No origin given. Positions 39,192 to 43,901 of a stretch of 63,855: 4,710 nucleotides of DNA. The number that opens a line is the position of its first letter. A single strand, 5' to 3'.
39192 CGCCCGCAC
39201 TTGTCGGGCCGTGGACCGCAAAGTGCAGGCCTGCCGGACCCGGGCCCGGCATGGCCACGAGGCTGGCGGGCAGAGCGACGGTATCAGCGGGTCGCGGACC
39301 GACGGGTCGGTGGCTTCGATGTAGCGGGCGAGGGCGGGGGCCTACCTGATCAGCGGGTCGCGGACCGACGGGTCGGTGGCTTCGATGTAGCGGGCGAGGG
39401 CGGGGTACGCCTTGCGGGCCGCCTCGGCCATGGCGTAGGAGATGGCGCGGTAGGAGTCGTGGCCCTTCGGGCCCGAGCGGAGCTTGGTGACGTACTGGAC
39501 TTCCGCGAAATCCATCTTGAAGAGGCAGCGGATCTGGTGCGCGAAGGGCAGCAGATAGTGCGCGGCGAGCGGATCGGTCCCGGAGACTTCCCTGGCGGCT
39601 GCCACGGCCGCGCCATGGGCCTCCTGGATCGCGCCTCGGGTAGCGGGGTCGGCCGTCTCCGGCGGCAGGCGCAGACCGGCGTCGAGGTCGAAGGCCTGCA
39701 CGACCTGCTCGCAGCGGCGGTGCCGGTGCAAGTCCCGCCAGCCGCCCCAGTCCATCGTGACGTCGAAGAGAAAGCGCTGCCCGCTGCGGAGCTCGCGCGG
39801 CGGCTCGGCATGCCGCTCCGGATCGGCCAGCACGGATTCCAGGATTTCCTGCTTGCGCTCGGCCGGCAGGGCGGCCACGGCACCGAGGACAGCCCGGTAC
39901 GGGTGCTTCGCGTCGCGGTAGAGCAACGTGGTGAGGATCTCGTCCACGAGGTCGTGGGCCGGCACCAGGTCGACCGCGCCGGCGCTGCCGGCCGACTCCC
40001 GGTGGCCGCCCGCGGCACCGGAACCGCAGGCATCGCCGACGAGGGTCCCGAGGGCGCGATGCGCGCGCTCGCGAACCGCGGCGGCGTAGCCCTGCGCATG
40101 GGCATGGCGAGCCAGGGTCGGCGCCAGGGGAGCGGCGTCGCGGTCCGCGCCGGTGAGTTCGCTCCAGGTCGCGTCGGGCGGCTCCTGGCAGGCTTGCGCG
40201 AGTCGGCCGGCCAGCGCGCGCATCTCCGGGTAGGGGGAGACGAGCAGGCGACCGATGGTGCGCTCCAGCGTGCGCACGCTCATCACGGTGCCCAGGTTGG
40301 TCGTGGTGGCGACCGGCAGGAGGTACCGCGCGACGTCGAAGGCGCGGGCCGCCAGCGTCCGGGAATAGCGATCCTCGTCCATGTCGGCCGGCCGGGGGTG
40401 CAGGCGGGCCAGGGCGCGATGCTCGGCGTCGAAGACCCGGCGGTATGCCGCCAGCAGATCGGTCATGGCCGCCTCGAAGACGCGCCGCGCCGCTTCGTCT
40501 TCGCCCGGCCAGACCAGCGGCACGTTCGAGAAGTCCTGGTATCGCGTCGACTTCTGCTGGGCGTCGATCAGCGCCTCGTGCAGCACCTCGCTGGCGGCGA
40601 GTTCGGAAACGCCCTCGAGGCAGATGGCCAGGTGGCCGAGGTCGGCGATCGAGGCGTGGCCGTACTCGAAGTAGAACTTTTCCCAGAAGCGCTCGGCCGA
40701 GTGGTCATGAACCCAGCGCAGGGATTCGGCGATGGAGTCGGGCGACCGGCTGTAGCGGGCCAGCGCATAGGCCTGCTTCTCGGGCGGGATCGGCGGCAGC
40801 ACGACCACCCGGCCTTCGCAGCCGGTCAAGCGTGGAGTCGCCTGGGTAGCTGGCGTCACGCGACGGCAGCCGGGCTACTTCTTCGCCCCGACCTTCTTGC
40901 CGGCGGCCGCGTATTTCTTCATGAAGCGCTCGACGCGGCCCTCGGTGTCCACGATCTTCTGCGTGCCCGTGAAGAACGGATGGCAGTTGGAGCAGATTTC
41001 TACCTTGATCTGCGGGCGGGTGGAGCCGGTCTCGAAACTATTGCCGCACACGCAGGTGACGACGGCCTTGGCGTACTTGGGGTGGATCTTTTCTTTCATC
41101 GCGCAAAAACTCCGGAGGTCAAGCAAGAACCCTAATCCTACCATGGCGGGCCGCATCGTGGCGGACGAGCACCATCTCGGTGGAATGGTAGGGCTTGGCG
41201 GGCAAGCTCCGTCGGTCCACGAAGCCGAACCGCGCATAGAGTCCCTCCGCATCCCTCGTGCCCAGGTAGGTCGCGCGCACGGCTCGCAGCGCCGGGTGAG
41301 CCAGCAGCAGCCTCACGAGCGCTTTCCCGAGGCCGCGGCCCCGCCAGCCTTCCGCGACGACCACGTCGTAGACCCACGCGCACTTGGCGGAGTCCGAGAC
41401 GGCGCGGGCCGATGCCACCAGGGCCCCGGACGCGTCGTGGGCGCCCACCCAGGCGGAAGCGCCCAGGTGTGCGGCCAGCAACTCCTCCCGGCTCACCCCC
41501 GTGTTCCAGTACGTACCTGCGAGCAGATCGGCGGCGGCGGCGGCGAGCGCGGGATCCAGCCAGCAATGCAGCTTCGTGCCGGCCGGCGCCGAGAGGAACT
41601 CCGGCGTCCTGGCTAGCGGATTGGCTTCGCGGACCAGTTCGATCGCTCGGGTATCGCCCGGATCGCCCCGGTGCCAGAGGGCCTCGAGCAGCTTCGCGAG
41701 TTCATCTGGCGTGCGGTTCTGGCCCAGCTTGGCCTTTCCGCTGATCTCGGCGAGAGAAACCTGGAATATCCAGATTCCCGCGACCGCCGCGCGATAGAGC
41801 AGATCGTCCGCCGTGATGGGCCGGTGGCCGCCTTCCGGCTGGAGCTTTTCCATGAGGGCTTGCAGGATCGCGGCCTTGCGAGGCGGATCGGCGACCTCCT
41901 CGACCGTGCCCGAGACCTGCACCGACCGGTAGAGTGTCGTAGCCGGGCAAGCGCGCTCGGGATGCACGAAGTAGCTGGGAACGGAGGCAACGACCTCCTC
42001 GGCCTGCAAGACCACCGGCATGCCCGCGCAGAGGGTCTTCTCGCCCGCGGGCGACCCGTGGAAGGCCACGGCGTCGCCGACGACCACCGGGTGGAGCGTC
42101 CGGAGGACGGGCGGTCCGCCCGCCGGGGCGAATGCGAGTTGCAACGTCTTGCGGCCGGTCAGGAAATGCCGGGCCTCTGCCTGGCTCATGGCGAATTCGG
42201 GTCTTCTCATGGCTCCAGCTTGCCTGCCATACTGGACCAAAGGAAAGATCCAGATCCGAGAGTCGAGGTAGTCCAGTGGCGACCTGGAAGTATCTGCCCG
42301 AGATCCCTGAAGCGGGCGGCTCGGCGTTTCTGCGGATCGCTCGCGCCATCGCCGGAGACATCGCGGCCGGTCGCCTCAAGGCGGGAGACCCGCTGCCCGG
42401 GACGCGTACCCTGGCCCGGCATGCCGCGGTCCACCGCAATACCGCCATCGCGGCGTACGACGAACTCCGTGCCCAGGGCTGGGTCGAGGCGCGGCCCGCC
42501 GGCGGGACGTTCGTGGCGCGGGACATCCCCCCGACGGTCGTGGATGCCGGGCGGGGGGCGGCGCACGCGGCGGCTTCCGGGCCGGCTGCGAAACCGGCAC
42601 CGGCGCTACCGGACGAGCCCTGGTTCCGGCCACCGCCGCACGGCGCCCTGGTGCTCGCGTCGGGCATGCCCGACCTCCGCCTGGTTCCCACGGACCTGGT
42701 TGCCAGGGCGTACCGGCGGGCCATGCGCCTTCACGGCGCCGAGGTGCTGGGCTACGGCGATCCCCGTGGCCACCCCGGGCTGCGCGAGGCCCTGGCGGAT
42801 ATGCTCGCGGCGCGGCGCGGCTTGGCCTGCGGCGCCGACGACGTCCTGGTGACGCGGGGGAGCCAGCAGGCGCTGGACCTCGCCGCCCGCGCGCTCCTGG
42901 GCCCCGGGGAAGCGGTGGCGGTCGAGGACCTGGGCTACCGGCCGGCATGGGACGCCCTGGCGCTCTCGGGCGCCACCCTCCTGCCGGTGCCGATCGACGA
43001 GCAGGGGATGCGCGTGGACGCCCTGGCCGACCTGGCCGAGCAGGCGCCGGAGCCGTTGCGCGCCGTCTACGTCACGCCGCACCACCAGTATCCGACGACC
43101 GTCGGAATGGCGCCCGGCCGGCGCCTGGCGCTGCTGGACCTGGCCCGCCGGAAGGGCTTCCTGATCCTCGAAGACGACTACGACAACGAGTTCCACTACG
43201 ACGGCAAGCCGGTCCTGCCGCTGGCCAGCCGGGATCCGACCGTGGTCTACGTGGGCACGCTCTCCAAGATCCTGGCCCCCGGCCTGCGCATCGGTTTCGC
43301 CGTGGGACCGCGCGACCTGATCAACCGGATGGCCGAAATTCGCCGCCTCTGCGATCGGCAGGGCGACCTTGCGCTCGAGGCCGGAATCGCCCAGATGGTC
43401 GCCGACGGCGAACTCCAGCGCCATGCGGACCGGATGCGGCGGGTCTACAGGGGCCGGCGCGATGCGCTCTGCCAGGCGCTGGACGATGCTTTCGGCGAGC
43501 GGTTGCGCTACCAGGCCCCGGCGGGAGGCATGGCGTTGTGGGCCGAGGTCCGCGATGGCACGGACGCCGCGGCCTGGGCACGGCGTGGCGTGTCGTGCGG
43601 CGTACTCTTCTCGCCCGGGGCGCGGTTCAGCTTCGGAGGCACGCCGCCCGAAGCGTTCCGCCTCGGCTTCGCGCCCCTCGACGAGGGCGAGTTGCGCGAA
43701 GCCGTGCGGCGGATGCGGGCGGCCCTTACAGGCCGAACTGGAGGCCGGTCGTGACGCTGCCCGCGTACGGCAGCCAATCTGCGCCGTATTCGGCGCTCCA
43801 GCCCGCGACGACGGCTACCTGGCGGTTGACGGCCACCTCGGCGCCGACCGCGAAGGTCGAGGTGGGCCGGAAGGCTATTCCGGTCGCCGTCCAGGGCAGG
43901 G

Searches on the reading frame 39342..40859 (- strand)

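Call 68: search_protein_families(library=pfam, proteins=[window:39342-40859:-], max_evalue=0.001)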
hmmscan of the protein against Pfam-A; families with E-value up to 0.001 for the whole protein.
window:39342-40859:- (505 aa): 1 family
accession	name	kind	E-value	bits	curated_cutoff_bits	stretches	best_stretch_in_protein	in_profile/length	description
PF02511.20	Thy1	-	6.9e-27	94.9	24.8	2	26-226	9-187/191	Thymidylate synthase complementing protein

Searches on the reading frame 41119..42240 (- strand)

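Call 68: search_protein_families(library=pfam, proteins=[window:41119-42240:-], max_evalue=0.001)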
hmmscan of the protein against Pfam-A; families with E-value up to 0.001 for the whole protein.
window:41119-42240:- (373 aa): 4 families
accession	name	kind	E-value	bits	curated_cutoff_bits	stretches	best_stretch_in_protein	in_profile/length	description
PF12900.13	Pyridox_ox_2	-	7.1e-18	65.4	27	1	20-169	2-139/140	Pyridoxamine 5'-phosphate oxidase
PF00583.31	Acetyltransf_1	-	5.4e-10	40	20.7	1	261-340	33-116/116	Acetyltransferase (GNAT) family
PF13508.13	Acetyltransf_7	-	2.1e-09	38.1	27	1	263-341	5-83/84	Acetyltransferase (GNAT) domain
PF13673.13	Acetyltransf_10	-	0.00048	20.5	23.6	1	270-342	38-109/128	Acetyltransferase (GNAT) domain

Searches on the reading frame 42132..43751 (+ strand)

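Call 68: search_protein_families(library=pfam, proteins=[window:42132-43751:+], max_evalue=0.001)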
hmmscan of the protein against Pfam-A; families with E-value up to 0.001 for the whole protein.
window:42132-43751:+ (540 aa): 2 families
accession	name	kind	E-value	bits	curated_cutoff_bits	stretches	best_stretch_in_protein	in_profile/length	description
PF00155.27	Aminotran_1_2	-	3e-33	115.9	19.7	1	188-527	20-360/361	Aminotransferase class I and II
PF00392.27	GntR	-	2.1e-12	46.9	27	1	68-128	4-64/64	Bacterial regulatory proteins, gntR family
